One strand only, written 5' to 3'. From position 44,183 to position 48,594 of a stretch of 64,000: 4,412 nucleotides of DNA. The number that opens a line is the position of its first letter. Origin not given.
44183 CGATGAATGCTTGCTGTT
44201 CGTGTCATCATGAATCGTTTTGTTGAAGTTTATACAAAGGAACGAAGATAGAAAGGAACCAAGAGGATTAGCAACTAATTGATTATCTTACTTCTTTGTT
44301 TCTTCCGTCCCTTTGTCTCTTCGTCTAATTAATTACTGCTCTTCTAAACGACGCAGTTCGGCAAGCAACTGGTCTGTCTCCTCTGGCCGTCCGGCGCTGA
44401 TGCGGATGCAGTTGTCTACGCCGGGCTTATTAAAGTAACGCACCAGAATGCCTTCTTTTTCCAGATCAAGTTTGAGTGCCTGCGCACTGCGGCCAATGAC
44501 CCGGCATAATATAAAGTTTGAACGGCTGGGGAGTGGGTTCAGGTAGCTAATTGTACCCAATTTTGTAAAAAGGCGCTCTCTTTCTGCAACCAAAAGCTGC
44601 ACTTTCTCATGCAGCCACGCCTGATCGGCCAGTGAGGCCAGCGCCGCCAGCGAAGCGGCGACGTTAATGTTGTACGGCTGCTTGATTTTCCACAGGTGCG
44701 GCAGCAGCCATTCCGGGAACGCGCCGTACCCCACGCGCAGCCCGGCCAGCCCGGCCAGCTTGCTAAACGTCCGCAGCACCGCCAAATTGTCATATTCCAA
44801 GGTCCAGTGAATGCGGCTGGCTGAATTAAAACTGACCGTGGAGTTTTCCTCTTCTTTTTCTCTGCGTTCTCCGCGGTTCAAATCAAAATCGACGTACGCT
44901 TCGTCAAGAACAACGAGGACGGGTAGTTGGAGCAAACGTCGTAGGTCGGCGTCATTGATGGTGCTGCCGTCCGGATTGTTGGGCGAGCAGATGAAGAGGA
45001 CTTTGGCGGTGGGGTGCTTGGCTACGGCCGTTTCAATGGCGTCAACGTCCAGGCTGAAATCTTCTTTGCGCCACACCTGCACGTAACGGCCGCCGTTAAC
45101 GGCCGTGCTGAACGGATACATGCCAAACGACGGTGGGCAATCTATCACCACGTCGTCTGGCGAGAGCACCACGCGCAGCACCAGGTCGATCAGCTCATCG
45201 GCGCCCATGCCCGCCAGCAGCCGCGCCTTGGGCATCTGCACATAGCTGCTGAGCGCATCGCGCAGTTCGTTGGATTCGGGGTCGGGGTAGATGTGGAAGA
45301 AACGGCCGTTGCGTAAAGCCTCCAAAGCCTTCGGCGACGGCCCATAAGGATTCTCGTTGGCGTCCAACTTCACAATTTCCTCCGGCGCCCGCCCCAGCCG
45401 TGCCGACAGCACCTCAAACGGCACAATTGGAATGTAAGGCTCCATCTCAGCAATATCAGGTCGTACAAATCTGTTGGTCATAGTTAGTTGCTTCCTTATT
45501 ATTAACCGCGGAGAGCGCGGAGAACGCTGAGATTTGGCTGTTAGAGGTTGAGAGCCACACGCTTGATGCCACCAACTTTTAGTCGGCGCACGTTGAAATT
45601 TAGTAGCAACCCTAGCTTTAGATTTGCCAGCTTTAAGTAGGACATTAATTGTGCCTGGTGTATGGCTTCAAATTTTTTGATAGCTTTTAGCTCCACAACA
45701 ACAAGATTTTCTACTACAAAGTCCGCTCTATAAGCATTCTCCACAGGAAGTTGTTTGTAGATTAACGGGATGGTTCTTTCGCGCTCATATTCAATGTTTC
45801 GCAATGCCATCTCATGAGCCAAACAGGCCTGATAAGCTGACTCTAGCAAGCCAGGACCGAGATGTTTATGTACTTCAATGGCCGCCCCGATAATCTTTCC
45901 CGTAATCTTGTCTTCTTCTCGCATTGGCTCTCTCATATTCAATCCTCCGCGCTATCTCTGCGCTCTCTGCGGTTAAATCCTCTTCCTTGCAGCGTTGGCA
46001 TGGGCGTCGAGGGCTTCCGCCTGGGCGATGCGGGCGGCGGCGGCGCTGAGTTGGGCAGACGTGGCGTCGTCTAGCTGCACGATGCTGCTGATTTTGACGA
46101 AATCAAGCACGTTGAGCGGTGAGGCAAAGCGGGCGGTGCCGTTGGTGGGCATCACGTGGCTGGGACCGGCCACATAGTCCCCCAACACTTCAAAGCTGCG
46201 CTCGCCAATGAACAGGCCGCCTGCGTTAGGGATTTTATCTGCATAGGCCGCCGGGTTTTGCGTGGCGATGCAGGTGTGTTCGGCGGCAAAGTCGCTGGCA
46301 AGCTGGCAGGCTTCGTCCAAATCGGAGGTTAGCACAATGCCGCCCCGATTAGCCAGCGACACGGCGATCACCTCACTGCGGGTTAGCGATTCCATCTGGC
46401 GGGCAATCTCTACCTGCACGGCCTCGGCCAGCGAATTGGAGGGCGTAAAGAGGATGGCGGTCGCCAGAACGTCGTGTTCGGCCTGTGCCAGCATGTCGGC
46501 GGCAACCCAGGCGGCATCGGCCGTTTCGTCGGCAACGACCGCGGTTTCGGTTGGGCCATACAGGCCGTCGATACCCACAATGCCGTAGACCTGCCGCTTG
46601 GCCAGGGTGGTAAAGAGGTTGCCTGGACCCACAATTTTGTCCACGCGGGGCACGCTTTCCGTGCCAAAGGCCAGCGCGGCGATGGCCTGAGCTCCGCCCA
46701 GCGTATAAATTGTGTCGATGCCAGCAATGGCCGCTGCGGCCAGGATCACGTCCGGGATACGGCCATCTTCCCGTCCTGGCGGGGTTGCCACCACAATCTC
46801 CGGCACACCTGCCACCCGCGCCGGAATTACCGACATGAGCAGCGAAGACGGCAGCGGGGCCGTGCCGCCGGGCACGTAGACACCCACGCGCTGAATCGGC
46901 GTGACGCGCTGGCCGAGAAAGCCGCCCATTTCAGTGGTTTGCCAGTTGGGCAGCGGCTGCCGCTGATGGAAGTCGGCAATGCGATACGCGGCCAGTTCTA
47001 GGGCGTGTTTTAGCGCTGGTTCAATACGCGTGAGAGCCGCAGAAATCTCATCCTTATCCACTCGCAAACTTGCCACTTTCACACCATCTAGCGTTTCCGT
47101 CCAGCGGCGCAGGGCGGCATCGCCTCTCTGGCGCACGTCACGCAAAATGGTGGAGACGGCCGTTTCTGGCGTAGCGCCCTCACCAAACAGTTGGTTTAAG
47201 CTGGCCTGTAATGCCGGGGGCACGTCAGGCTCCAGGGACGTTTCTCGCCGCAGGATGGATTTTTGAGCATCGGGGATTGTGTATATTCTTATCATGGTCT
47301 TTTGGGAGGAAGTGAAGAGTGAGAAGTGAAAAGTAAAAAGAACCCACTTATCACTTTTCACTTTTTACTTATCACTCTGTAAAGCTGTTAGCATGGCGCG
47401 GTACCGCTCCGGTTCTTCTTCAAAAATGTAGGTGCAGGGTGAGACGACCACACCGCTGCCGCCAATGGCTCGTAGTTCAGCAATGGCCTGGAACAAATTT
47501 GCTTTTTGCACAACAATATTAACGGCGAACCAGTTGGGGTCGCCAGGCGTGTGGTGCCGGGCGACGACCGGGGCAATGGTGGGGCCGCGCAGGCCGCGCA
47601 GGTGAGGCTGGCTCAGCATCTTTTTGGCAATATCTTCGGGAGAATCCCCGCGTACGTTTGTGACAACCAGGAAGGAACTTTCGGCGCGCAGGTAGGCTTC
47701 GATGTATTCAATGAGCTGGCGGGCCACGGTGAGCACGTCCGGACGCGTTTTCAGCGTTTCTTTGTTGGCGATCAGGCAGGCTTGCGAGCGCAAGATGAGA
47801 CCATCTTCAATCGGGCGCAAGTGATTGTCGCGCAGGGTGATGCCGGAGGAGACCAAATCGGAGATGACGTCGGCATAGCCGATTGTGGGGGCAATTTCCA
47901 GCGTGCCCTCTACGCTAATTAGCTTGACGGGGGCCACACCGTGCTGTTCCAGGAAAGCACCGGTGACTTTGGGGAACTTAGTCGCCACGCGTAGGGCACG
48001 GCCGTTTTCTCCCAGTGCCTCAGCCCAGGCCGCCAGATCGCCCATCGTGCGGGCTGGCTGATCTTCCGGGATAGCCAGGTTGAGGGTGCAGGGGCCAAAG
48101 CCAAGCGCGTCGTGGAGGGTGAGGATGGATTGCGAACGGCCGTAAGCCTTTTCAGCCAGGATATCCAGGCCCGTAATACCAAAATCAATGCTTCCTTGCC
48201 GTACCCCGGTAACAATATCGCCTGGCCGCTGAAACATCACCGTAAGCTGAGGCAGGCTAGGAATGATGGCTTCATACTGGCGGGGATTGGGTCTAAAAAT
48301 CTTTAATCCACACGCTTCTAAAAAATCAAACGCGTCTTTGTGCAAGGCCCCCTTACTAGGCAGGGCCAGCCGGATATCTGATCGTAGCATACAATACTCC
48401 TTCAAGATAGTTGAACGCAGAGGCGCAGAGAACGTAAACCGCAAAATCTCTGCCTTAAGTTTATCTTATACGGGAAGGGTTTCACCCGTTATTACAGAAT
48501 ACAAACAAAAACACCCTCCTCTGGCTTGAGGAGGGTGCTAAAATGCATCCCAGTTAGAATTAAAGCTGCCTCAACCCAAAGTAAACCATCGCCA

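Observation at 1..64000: Highly iterated palindrome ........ saturates both chromosome and prophage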

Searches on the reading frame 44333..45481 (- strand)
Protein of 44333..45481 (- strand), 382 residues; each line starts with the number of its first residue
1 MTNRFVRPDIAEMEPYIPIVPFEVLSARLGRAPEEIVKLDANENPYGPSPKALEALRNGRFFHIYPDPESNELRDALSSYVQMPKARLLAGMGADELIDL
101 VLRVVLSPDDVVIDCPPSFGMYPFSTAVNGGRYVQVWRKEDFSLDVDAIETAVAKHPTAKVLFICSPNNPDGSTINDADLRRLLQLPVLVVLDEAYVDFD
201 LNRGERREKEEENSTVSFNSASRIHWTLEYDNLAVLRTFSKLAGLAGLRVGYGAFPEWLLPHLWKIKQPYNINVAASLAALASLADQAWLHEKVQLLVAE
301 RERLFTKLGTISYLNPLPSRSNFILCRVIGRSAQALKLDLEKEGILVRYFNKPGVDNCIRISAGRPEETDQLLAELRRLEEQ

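Call 5: search_protein_families(library=ncbifam, proteins=[window:44333-45481:-])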
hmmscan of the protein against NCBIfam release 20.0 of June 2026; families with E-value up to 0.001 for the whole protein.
window:44333-45481:- (382 aa): 56 families (the best 25 are shown)
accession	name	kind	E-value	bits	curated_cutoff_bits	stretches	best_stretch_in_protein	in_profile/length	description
TIGR01141.1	hisC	equivalog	2.8e-90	302.7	276.55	1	7-378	1-348/349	histidinol-phosphate transaminase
NF003496.0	PRK05166.1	equivalog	1.1e-68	231.7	540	1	3-381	7-371/373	histidinol-phosphate transaminase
NF002878.0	PRK03321.1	subfamily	2e-66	224.1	374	1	29-380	17-349/352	histidinol-phosphate transaminase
TIGR01140.1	L_thr_O3P_dcar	equivalog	1.8e-52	178.5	290.55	1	26-377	9-331/331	threonine-phosphate decarboxylase CobD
NF006014.0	PRK08153.1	equivalog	1.8e-52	178.4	510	1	13-376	14-360/370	pyridoxal phosphate-dependent aminotransferase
NF002877.0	PRK03317.1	equivalog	4.1e-52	177.2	409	1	37-380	34-367/374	histidinol-phosphate transaminase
NF002726.0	PRK02610.1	equivalog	2.3e-51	174.9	391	1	4-378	3-367/374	histidinol-phosphate transaminase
NF006580.0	PRK09105.1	subfamily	1.1e-38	133.1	444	1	35-371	47-362/375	pyridoxal phosphate-dependent aminotransferase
NF051461.1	pyoverd_PtaA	equivalog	5e-30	104.4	500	1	28-372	28-352/359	pyoverdine biosynthesis transaminase PtaA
NF006225.0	PRK08354.1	equivalog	7.5e-24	84.7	288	1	68-380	46-316/318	putative aminotransferase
NF041364.1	GntC_guanitoxin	equivalog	6e-23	81.3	415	1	55-379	23-353/356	guanitoxin biosynthesis PLP-dependent (S)-gamma-hydroxy-L-arginine cyclodehydratase GntC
NF005915.1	PRK07908.1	equivalog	2.3e-21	76.6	360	1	63-376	42-331/332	Rv2231c family histidinol phosphate aminotransferase CobC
NF005816.0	PRK07682.1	equivalog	3.6e-19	68.7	620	1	83-285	88-278/390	aminotransferase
NF053748.1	bifunc_CobBC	exception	4e-19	68.5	950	1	62-376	509-796/797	bifunctional hydrogenobyrinic acid a,c-diamide synthase/histidinol phosphate aminotransferase CobBC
NF005305.0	PRK06836.1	equivalog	5.6e-19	68.6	376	1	81-256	94-261/396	pyridoxal phosphate-dependent aminotransferase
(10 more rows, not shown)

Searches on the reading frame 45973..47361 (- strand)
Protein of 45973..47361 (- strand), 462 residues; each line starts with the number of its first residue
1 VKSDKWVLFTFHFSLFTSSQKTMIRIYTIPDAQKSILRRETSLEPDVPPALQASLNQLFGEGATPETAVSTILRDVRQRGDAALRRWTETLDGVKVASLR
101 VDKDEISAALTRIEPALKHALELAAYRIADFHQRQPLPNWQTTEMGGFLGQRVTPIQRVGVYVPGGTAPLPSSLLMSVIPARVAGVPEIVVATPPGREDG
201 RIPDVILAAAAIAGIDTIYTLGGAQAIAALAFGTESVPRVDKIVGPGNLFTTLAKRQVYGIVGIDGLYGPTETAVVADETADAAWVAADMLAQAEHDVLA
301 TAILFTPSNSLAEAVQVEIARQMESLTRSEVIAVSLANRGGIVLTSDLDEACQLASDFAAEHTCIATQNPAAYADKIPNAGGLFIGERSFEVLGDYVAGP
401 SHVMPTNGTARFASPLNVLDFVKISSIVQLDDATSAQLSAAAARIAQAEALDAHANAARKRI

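Call 5: search_protein_families(library=ncbifam, proteins=[window:45973-47361:-])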
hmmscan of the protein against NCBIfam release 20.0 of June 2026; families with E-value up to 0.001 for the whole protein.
window:45973-47361:- (462 aa): 2 families
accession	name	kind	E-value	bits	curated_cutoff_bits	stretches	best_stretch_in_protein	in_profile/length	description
TIGR00069.1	hisD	equivalog_domain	2.3e-151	504.5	243.8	1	69-461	1-393/393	histidinol dehydrogenase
NF010343.0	PRK13770.1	equivalog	5e-110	368.1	647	1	68-459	24-412/416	histidinol dehydrogenase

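Call 8: find_related_loci(query=window:45973-47361:-, collection=genome_contigs, flank=10000)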
Query window:45973-47361:- (462 aa) in genome_contigs; peptide patterns used: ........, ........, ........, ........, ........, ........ (x = any residue, [..] = any of these).
600 stretches matched a pattern (row limit reached: there are more); 589 encode a relative of the query (tblastn E <= 1e-3); the best 80 are kept; 80 distinct loci.
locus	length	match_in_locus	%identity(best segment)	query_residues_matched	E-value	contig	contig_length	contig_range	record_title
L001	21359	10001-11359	86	2-459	0e+0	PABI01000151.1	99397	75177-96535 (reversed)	MAG: Anaerolineaceae bacterium isolate NAT123 MHASMcontig_960598, whole genome shotgun sequence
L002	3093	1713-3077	87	10-462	0e+0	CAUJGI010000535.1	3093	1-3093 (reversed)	MAG: Chloroflexota bacterium isolate KLAP72 genome assembly, contig: KLAP72_1117359, whole genome shotgun sequence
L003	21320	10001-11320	84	23-462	0e+0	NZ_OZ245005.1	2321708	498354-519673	MAG: Candidatus Leptofilum sp. isolate 7b64b919-6ea5-499b-8485-25358eaaa058 chromosome 1, complete sequence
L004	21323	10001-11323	79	21-462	0e+0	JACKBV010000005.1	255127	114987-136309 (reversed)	MAG: Ardenticatenaceae bacterium isolate HK-STAS-CHLO-30 HK-STAS-CHLO-30_5, whole genome shotgun sequence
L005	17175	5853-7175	77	22-462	0e+0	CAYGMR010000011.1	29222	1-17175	MAG TPA_asm: uncultured Ardenticatenaceae bacterium isolate ERP116193_co2_401 genome assembly, contig: NODE_4032_length_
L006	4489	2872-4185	76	23-461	0e+0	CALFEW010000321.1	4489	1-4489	MAG TPA_asm: uncultured Chloroflexi bacterium isolate SRR5576001_bin.34_CONCOCT_v1.1_MAG genome assembly, contig: ERZ795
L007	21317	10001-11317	76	23-462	0e+0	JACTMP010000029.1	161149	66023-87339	MAG: Chloroflexota bacterium isolate BJ8 scaffold_83, whole genome shotgun sequence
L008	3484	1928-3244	75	23-462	0e+0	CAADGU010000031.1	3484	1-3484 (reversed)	uncultured Chloroflexi bacterium isolate CFX4.fa.gz genome assembly, contig: k127_948432, whole genome shotgun sequence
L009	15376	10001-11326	71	21-462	0e+0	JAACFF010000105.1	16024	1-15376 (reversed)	MAG: Chloroflexota bacterium isolate bin.33 scaffold_2030, whole genome shotgun sequence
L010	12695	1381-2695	75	23-462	0e+0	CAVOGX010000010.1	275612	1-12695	MAG: uncultured Chloroflexia bacterium isolate MFD09964.bin.2.14 genome assembly, contig: contig_31579, whole genome sho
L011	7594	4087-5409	69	23-461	0e+0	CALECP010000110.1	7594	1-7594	MAG: uncultured Anaerolineae bacterium isolate R2_Bin_Bin_126_1 genome assembly, contig: c_000003943140, whole genome sh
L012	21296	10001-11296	74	23-455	0e+0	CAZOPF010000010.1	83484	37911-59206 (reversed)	MAG TPA_asm: uncultured Ardenticatenaceae bacterium isolate binchicken_co274_488 genome assembly, contig: NODE_742_lengt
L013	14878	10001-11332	66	5-451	4e-180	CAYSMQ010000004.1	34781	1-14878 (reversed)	MAG TPA_asm: uncultured Ardenticatenaceae bacterium isolate SRP304980_co1_287 genome assembly, contig: NODE_312_length_3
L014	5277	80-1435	59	15-462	6e-168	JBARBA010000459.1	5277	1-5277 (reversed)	MAG: Anaerolineales bacterium isolate MFD05764_ilm_asm_bin8 k127_2440483, whole genome shotgun sequence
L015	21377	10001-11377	57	17-462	6e-164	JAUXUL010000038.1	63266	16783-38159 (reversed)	MAG: Anaerolineales bacterium isolate C15_concoct.bin.116_sub C15_k141_151974, whole genome shotgun sequence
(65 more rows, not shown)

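Call 31: find_encoding_contigs(protein=window:45973-47361:-, flank=10000, max_places=3)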
Protein window:45973-47361:- (462 aa): no gene with exactly this product is on record in the collection.

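Call 35: search_protein_families(library=pfam, proteins=[L012:2780-5401:+], max_evalue=0.001)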
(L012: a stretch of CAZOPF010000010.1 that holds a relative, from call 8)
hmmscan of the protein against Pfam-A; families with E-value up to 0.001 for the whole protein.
L012:2780-5401:+ (874 aa): 1 family
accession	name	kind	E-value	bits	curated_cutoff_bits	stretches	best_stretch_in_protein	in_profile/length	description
PF18582.6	HZS_alpha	-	3.8e-09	37.4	26.6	1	753-806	44-97/98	Hydrazine synthase alpha subunit middle domain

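Call 61: find_related_loci(query=L011:4087-5409:+, collection=metagenome_contigs, flank=10000)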
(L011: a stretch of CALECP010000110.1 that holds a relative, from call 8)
Query L011:4087-5409:+ (441 aa) in metagenome_contigs; peptide patterns used: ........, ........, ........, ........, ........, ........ (x = any residue, [..] = any of these).
308 stretches matched a pattern; 135 encode a relative of the query (tblastn E <= 1e-3); the best 80 are kept; 80 distinct loci.
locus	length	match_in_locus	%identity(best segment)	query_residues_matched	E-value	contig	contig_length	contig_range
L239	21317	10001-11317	56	1-441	2e-146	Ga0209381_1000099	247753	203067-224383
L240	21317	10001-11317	51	2-441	3e-137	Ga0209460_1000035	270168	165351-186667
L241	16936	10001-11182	52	47-437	3e-114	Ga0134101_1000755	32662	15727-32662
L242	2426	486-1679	47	50-441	1e-109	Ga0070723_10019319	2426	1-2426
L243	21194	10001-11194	46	50-441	2e-104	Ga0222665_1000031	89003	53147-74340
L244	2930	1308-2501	46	50-441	2e-107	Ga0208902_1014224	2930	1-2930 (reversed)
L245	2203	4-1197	46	50-441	1e-108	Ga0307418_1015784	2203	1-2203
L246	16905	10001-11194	46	50-441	1e-102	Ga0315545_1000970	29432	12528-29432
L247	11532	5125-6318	46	50-441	1e-102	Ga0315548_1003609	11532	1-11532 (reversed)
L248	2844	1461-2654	46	50-441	9e-106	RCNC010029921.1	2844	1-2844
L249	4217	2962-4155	46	50-441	3e-103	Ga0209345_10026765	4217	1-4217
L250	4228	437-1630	45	50-441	4e-103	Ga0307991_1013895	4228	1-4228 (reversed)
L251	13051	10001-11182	46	50-437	5e-102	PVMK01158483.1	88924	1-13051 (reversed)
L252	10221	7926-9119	46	50-441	5e-102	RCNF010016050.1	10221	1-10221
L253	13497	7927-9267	42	3-437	4e-102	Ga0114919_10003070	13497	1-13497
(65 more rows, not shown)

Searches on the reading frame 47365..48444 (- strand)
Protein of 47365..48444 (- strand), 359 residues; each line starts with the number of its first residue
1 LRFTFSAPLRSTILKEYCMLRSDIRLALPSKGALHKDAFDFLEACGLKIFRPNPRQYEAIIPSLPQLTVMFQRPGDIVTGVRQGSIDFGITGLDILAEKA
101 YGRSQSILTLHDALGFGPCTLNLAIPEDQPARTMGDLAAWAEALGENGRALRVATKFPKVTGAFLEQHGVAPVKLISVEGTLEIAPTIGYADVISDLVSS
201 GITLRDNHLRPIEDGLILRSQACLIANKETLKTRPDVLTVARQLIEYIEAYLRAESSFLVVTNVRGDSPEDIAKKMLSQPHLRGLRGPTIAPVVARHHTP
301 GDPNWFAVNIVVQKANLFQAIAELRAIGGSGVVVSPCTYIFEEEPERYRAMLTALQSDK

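Call 43: search_protein_families(library=pfam, proteins=[window:47365-48444:-], max_evalue=0.0001)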
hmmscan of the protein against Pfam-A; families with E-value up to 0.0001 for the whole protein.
window:47365-48444:- (359 aa): 2 families
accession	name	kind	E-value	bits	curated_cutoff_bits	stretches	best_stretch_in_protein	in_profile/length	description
PF01634.23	HisG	-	1.2e-39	136.2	25.5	1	73-245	1-153/158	ATP phosphoribosyltransferase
PF08029.16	HisG_C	-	9.7e-13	48.5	23.5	1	254-336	1-70/73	HisG, C-terminal domain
